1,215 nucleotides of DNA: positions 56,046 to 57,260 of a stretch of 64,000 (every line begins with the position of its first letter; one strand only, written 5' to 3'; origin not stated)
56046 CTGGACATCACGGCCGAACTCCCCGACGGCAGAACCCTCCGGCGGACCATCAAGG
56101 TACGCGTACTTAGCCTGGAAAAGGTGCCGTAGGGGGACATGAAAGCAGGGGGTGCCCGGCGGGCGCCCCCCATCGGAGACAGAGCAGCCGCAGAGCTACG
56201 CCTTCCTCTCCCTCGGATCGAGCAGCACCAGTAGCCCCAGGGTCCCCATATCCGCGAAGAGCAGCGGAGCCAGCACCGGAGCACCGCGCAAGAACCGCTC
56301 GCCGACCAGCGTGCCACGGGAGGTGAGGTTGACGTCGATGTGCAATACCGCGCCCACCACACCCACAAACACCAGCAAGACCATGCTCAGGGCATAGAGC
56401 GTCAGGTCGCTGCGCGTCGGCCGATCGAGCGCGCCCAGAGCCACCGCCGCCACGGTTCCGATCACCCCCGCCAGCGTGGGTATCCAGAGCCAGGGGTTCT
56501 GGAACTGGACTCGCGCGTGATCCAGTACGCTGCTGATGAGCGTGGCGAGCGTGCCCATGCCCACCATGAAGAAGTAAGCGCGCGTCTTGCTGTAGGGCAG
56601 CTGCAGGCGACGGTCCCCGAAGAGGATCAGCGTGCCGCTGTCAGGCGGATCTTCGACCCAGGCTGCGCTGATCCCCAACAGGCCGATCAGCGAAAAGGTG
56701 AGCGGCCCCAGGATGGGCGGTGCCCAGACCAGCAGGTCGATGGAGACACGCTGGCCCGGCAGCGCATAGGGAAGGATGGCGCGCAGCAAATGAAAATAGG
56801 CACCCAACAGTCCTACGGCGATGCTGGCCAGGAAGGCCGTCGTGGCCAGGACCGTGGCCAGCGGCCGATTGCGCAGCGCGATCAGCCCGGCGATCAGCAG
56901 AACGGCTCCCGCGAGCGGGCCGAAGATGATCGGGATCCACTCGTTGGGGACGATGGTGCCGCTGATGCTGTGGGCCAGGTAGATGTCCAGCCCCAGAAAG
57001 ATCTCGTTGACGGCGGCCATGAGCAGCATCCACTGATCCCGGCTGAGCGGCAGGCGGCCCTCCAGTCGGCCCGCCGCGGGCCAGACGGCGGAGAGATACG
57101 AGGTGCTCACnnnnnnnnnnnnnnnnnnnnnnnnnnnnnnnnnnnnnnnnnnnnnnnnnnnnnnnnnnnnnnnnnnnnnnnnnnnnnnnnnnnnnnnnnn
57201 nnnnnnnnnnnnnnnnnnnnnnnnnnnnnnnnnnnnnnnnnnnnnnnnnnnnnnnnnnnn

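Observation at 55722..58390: HAO-like octaheme cytochrome coupled to a heme-c-free, four-histidine membrane protein instead of a NapC/NrfH-type partner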

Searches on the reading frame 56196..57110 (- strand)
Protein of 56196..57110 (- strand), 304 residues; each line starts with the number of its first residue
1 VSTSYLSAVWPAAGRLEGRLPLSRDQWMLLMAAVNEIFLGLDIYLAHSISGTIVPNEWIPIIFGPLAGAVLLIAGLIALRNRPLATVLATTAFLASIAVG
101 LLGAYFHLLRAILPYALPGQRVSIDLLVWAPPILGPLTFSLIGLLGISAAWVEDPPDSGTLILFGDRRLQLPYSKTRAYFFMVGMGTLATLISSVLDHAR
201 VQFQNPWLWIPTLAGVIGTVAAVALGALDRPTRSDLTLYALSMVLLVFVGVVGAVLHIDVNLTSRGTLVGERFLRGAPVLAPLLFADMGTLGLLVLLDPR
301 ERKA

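Call 4: search_protein_families(library=pfam, proteins=[window:56196-57110:-], max_evalue=1)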
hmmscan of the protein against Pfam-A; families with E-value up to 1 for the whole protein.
window:56196-57110:- (304 aa): 1 family
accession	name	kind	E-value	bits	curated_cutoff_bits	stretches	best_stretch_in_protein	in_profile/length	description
PF16079.10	Phage_holin_5_2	-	0.0015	19.2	29.2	1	53-107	17-70/76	Phage holin family Hol44, in holin superfamily V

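Call 5: search_protein_families(library=ncbifam, proteins=[window:56196-57110:-], max_evalue=1)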
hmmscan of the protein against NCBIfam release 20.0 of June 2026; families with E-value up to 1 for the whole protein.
window:56196-57110:- (304 aa): 1 family
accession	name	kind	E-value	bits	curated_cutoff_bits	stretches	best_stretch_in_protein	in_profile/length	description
NF008232.0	PRK10999.1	equivalog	0.091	11.5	392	1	107-188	323-398/520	maltose ABC transporter permease MalF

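Call 8: search_solved_structures(query=window:56196-57110:-, max_evalue=10)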
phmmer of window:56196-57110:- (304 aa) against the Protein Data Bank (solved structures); distinct sequences matched with E-value up to 10: 3.
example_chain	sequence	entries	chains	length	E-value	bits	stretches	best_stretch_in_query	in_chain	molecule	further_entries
5l7v_A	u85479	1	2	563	1.5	11.3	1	116-150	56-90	glycoside hydrolase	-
5l7r_A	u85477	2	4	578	1.5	11.3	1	116-150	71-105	glycoside hydrolase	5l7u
8edv_A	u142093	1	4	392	2.7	10.5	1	172-239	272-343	MItoGuArdin homolog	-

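Call 9: find_homologous_proteins(query=window:56196-57110:-, max_evalue=0.001)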
Query window:56196-57110:- (304 aa): 2509 proteins with E <= 0.001 among 8000 candidates; the best 120 are listed.
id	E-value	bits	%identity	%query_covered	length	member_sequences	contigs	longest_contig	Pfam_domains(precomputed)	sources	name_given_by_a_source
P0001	2.2e-188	643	100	100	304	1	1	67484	-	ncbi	-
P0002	1.8e-157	541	94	89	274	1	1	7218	-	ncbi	-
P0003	4.0e-144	498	77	99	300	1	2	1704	-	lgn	-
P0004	1.1e-143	496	77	97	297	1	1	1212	-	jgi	jgi:hypothetical protein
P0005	2.0e-143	495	77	99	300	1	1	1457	-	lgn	-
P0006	4.1e-140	484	75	98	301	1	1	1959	-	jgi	jgi:hypothetical protein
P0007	5.2e-140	484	75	98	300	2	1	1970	-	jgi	-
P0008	5.7e-140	484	73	99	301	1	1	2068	-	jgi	jgi:hypothetical protein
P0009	8.8e-140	483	75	98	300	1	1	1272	-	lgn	-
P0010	2.7e-138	478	73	100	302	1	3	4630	-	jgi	jgi:nitrate reductase NapE component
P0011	3.2e-138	478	75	98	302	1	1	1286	-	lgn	-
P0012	5.3e-138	477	74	98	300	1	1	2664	-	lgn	-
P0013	9.6e-138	477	75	99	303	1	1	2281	-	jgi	jgi:hypothetical protein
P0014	1.0e-137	477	76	98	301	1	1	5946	-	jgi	jgi:hypothetical protein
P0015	1.2e-137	476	74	98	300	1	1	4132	-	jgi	jgi:hypothetical protein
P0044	1.2e-134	467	72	98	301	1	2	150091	-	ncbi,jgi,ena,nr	ncbi:MAG TPA: hypothetical protein VJG32_22250 [Anaerolineae bacterium]|nr:hypothetical protein [Ana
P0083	4.1e-133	461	72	99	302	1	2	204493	-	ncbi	-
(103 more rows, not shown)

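Call 12: find_encoding_contigs(protein=P0083, flank=8000, max_places=2)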
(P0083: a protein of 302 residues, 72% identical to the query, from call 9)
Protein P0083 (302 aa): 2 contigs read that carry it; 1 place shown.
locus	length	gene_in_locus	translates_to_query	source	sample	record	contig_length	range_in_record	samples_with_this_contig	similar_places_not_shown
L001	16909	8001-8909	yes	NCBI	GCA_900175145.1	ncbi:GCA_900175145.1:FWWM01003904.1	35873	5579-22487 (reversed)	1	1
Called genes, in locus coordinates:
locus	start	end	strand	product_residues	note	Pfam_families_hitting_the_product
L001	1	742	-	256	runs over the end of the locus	PF03309:Pan_kinase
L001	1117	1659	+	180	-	PF00355:Rieske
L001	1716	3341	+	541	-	PF00033:Cytochrome_B, PF13631:Cytochrom_B_N_2, PF00032:Cytochrom_B_C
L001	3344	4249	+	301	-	PF00034:Cytochrom_C, PF13442:Cytochrome_CBB3 (weak)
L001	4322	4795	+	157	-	PF00293:NUDIX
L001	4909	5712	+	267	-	PF00034:Cytochrom_C, PF13442:Cytochrome_CBB3, PF00034:Cytochrom_C, PF13442:Cytochrome_CBB3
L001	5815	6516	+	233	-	PF00027:cNMP_binding, PF13545:HTH_Crp_2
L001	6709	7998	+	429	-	PF13435:Cytochrome_C554 (faint), PF09699:Paired_CXXCH_1 (faint), PF14522:Cytochrome_C7 (weak), PF13447:Multi-haem_cyto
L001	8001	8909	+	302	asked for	-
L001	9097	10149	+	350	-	PF02517:Rce1-like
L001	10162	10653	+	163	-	PF03918:CcmH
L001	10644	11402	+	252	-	PF02585:PIG-L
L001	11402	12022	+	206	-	PF01965:DJ-1_PfpI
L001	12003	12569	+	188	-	PF13302:Acetyltransf_3, PF00583:Acetyltransf_1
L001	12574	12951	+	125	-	-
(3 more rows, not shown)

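Call 13: find_encoding_contigs(protein=P0044, flank=8000, max_places=2)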
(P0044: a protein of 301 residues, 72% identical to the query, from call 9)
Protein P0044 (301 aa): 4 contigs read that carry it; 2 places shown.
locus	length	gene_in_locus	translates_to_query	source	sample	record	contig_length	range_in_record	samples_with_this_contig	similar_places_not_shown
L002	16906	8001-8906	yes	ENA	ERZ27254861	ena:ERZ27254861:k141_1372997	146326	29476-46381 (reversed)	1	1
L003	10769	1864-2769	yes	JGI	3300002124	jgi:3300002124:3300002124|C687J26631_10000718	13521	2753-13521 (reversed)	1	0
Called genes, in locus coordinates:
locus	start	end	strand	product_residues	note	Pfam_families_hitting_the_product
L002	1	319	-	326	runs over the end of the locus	PF04468:PSP1, PF28472:PSP1_3rd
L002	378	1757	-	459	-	PF12838:Fer4_7, PF13183:Fer4_8, PF13237:Fer4_10 (weak), PF13484:Fer4_16 (weak), PF13534:Fer4_17, PF02754:CCG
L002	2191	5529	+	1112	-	PF00211:Guanylate_cyc, PF13191:AAA_16, PF07719:TPR_2 (faint), PF10602:RPN7 (faint), PF13181:TPR_8 (faint), PF17874:TPR_MalT (faint), PF13424:TPR_12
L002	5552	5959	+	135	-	-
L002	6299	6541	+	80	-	-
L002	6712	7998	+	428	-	PF09699:Paired_CXXCH_1 (faint), PF13435:Cytochrome_C554 (faint), PF14522:Cytochrome_C7 (faint), PF13447:Multi-haem_cyto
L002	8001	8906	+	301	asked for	-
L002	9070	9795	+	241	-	PF00027:cNMP_binding, PF00325:Crp (faint), PF13545:HTH_Crp_2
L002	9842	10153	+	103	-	PF08984:DUF1858 (weak)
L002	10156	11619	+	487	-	PF06525:SoxE (faint), PF13473:Cupredoxin_1 (faint), PF00127:Copper-bind (weak), PF23509:MSMEG_3727_PQQ-assoc (faint), PF07731:Cu-oxidase_2 (weak), PF07732:Cu-oxidase_3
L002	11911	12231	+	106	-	PF07883:Cupin_2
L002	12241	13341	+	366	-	-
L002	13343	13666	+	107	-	PF00115:COX1 (weak)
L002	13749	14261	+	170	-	-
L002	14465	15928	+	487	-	PF01171:ATP_bind_3, PF11734:TilS_C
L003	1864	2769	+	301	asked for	-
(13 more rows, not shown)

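Call 20: search_protein_representatives(alignment_id=A1)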
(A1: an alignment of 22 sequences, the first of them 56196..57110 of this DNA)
Query: 22 sequences, 303 profile positions. Proteins with E-value up to 0.001 (for the whole library): 409; up to 1e-10: 201; up to 1e-30: 64. The best 150 are listed.
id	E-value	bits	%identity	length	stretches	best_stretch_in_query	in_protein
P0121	3.4e-140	483.2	-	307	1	1-301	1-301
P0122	1.3e-104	366.3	-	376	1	4-298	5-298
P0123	2.1e-102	359.1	-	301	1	3-296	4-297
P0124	3.0e-102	358.6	-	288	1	1-231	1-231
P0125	1.2e-93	330.3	-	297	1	3-217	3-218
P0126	2.0e-93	329.6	-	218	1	2-199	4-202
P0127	2.2e-93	329.5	-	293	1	1-175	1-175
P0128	8.5e-90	317.7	-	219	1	81-297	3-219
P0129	2.6e-89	316.1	-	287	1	2-208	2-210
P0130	1.2e-76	274.6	-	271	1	80-275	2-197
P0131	9.3e-71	255.2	-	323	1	7-298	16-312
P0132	1.7e-70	254.3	-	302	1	16-297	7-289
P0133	7.3e-70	252.3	-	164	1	134-297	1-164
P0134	2.3e-69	250.7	-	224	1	2-161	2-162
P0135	7.9e-66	239.0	-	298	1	8-298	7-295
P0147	4.7e-48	180.7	-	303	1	8-296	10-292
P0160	2.3e-39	152.1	-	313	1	12-297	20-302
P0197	1.0e-27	113.9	-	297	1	12-301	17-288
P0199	6.0e-27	111.3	-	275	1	15-294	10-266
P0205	7.3e-25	104.5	-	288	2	161-300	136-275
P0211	4.4e-23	98.7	-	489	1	12-299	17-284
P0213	9.5e-23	97.6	-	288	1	14-298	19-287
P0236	1.3e-19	87.3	-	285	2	176-291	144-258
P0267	8.6e-17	78.0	-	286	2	175-294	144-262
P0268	9.9e-17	77.8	-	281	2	184-292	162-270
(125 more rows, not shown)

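Call 27: find_encoding_contigs(protein=P0211, flank=6000, max_places=3)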
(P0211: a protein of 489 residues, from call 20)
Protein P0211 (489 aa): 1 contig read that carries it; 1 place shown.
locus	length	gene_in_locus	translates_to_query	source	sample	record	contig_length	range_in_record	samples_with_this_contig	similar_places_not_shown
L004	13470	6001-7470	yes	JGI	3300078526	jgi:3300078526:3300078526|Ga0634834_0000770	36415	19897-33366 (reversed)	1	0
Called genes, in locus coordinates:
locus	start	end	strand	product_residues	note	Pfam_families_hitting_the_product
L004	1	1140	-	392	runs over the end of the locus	PF03403:PAF-AH_p_II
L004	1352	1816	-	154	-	PF01243:PNPOx_N, PF12900:Pyridox_ox_2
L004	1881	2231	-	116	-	PF00034:Cytochrom_C (weak), PF13442:Cytochrome_CBB3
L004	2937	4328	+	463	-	PF00392:GntR, PF00155:Aminotran_1_2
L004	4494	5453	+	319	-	PF08240:ADH_N, PF00107:ADH_zinc_N, PF13602:ADH_zinc_N_2 (weak)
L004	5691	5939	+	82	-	PF13442:Cytochrome_CBB3, PF00034:Cytochrom_C (weak)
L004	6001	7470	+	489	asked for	-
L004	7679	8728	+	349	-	PF18764:nos_propeller, PF13473:Cupredoxin_1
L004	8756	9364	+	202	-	-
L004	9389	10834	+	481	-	PF13229:Beta_helix, PF05048:NosD, PF13229:Beta_helix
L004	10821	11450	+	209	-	PF02463:SMC_N (faint), PF13555:AAA_29 (faint), PF00005:ABC_tran, PF13238:AAA_18 (faint), PF13304:AAA_21 (faint)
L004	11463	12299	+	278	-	PF03379:CcmB (faint), PF12679:ABC2_membrane_2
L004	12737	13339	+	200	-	PF00196:GerE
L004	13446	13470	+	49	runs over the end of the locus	-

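Call 28: find_encoding_contigs(protein=P0147, flank=6000, max_places=3)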
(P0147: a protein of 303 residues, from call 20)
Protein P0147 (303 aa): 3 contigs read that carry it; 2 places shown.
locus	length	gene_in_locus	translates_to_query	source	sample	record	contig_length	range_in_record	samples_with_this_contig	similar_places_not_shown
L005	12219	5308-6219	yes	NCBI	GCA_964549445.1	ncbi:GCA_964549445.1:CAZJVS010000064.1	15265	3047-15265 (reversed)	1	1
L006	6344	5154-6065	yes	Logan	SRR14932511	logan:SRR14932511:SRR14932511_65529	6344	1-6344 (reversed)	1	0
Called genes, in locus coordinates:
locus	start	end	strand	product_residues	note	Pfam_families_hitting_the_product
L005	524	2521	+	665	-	PF13520:AA_permease_2, PF00324:AA_permease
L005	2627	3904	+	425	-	PF14522:Cytochrome_C7 (faint), PF22113:Mtrc-MtrF_II-IV_dom (faint), PF13447:Multi-haem_cyto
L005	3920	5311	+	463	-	PF03264:Cytochrom_NNT (faint), PF13435:Cytochrome_C554 (faint), PF13447:Multi-haem_cyto, PF14522:Cytochrome_C7 (faint), PF14537:Cytochrom_c3_2 (faint)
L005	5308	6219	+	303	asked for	-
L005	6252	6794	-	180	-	PF03745:DUF309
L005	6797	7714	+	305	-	-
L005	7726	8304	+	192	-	-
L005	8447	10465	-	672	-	PF13520:AA_permease_2, PF00324:AA_permease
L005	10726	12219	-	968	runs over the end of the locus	PF03065:Glyco_hydro_57, PF16760:CBM53 (faint), PF00404:Dockerin_1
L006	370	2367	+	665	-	PF13520:AA_permease_2, PF00324:AA_permease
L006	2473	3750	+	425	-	PF14522:Cytochrome_C7 (faint), PF22113:Mtrc-MtrF_II-IV_dom (faint), PF13447:Multi-haem_cyto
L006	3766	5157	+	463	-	PF03264:Cytochrom_NNT (faint), PF13435:Cytochrome_C554 (faint), PF13447:Multi-haem_cyto, PF14522:Cytochrome_C7 (faint), PF14537:Cytochrom_c3_2 (faint)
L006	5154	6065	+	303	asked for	-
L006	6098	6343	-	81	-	?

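Call 29: find_encoding_contigs(protein=P0199, flank=6000, max_places=2)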
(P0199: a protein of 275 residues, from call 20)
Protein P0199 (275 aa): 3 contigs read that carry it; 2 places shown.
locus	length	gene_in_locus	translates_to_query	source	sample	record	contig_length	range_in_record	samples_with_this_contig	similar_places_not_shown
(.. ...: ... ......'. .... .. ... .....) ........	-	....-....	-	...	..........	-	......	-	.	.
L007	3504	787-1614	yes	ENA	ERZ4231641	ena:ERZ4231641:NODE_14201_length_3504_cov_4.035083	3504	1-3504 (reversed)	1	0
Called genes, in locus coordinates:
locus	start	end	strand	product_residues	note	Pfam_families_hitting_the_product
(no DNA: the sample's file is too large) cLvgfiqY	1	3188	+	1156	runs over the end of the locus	PF02824:TGS, PF13191:AAA_16, PF13401:AAA_22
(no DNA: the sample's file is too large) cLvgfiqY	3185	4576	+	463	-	-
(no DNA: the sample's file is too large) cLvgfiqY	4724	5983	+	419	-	PF13435:Cytochrome_C554 (faint), PF14522:Cytochrome_C7 (faint), PF13447:Multi-haem_cyto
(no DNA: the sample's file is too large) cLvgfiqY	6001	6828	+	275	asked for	-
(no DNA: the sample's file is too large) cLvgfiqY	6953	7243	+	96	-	PF07876:Dabb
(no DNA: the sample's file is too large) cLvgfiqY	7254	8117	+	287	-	PF00561:Abhydrolase_1, PF00975:Thioesterase (weak), PF08386:Abhydrolase_4 (faint), PF12146:Hydrolase_4, PF12697:Abhydrolase_6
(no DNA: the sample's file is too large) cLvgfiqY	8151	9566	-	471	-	PF02230:Abhydrolase_2 (weak), PF00561:Abhydrolase_1 (faint), PF12697:Abhydrolase_6 (weak), PF21831:DUF6891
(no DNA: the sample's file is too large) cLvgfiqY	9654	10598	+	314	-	PF04463:2-thiour_desulf, PF08349:DUF1722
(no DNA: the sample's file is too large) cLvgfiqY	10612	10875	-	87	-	-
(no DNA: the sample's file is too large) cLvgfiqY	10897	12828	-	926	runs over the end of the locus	PF07690:MFS_1, PF01564:Spermine_synth, PF09976:TPR_21 (weak)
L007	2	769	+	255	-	?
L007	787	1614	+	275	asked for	-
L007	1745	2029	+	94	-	PF07876:Dabb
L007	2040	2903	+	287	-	PF00561:Abhydrolase_1, PF00975:Thioesterase (weak), PF08386:Abhydrolase_4 (faint), PF12146:Hydrolase_4, PF12697:Abhydrolase_6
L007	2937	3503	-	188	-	?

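Call 30: find_encoding_contigs(protein=P0236, flank=6000, max_places=2)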
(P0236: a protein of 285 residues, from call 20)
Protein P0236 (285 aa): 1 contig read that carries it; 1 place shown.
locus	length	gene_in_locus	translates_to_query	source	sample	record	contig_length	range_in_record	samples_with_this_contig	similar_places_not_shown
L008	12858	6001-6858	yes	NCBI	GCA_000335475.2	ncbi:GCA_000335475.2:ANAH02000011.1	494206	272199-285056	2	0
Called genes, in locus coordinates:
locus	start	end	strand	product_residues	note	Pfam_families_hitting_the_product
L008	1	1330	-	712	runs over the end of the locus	PF02743:dCache_1 (weak), PF00672:HAMP, PF02518:HATPase_c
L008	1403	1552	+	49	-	-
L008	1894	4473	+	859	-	PF20628:Dyp_perox_C, PF02901:PFL-like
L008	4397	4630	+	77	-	-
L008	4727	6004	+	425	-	PF13435:Cytochrome_C554 (faint), PF14522:Cytochrome_C7 (faint), PF09699:Paired_CXXCH_1 (faint), PF13447:Multi-haem_cyto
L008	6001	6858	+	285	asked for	-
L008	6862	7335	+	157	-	-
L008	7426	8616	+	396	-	PF04326:SLFN_AlbA_2, PF13749:HATPase_c_4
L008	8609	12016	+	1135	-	PF25199:nSTAND_NTPase5 (faint), PF05729:NACHT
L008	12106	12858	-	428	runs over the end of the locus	PF00463:ICL, PF13714:PEP_mutase, PF00463:ICL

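Call 31: find_encoding_contigs(protein=P0197, flank=6000, max_places=2)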
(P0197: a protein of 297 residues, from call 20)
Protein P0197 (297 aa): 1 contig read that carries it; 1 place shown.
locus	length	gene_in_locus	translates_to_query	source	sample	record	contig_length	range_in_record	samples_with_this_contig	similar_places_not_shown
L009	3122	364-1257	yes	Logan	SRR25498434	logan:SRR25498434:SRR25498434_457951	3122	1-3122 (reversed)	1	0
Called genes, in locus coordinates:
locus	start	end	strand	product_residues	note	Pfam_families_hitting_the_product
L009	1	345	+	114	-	?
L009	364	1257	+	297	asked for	-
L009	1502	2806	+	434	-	PF00512:HisKA, PF02518:HATPase_c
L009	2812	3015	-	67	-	-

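Call 32: find_encoding_contigs(protein=P0160, flank=6000, max_places=2)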
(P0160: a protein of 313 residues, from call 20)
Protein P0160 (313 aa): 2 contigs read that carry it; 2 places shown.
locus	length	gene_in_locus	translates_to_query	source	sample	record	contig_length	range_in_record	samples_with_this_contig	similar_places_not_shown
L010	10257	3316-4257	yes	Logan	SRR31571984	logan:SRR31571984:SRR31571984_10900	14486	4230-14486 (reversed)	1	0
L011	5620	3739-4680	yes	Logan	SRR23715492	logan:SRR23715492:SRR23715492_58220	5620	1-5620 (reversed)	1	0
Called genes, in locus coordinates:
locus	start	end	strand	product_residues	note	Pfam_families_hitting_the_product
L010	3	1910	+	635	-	?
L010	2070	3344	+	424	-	PF13435:Cytochrome_C554 (faint), PF09699:Paired_CXXCH_1 (faint), PF14522:Cytochrome_C7 (faint), PF13447:Multi-haem_cyto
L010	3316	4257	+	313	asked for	-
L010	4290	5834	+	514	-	PF03323:GerA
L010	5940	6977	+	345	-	PF03845:Spore_permease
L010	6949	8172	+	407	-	PF25198:Spore_GerAC_N, PF05504:Spore_GerAC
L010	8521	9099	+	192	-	PF13487:HD_5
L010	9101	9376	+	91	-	-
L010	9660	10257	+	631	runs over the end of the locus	PF02203:TarH, PF12729:4HB_MCP_1, PF00672:HAMP (weak), PF00015:MCPsignal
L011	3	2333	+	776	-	?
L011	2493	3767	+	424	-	PF13435:Cytochrome_C554 (faint), PF09699:Paired_CXXCH_1 (faint), PF14522:Cytochrome_C7 (faint), PF13447:Multi-haem_cyto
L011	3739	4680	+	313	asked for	-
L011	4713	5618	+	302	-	?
